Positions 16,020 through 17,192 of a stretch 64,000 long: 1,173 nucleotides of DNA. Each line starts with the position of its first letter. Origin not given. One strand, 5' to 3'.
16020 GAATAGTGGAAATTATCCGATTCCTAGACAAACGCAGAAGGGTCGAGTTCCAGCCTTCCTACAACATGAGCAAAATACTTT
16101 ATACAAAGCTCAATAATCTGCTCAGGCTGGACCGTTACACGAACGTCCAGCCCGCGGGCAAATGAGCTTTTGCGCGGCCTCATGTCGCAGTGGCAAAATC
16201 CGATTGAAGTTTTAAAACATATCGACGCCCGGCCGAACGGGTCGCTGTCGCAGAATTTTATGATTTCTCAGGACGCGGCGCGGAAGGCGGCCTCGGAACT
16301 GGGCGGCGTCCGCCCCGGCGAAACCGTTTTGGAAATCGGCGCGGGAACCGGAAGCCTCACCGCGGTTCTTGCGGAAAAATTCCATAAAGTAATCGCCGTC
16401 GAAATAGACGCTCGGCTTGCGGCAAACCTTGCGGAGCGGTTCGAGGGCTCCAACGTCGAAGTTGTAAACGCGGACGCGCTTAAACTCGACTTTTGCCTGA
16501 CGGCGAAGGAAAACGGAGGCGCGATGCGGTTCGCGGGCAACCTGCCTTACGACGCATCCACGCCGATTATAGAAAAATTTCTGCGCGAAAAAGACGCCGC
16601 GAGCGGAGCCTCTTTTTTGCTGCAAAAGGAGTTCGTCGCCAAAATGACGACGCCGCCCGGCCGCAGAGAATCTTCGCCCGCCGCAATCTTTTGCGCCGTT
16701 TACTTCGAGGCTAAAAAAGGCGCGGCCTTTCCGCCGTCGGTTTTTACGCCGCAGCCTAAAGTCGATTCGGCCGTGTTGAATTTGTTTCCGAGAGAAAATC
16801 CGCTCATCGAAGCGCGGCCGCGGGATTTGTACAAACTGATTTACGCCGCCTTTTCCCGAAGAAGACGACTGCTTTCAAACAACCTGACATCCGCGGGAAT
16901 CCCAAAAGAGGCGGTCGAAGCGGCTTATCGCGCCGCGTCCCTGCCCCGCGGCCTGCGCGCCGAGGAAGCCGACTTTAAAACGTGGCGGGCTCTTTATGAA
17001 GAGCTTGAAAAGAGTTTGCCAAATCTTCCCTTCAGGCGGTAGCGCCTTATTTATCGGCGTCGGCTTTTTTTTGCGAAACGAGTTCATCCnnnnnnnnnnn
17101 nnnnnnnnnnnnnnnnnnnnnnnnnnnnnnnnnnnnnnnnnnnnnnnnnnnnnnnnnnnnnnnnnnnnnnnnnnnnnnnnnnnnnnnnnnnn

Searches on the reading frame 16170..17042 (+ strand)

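Call 61: search_protein_families(library=pfam, proteins=[window:16170-17042:+], max_evalue=0.0001)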
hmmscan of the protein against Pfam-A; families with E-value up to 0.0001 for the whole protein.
window:16170-17042:+ (290 aa): 6 families
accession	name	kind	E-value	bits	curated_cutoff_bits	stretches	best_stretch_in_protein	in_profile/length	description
PF00398.26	RrnaAD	-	5.1e-49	167.2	24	1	23-269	5-251/263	Ribosomal RNA adenine dimethylase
PF13649.12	Methyltransf_25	-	5.3e-09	37.1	27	1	53-108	1-60/97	Methyltransferase domain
PF01135.25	PCMT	-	6.1e-07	29.9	20.3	1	26-129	50-145/210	Protein-L-isoaspartate(D-aspartate) O-methyltransferase (PCMT)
PF08241.18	Methyltransf_11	-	2.5e-06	28.5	21.2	1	54-108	1-56/95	Methyltransferase domain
PF13489.12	Methyltransf_23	-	6.5e-05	23.2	27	0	48-86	21-59/164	Methyltransferase domain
PF08242.18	Methyltransf_12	-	6.7e-05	24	30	0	54-99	1-49/98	Methyltransferase domain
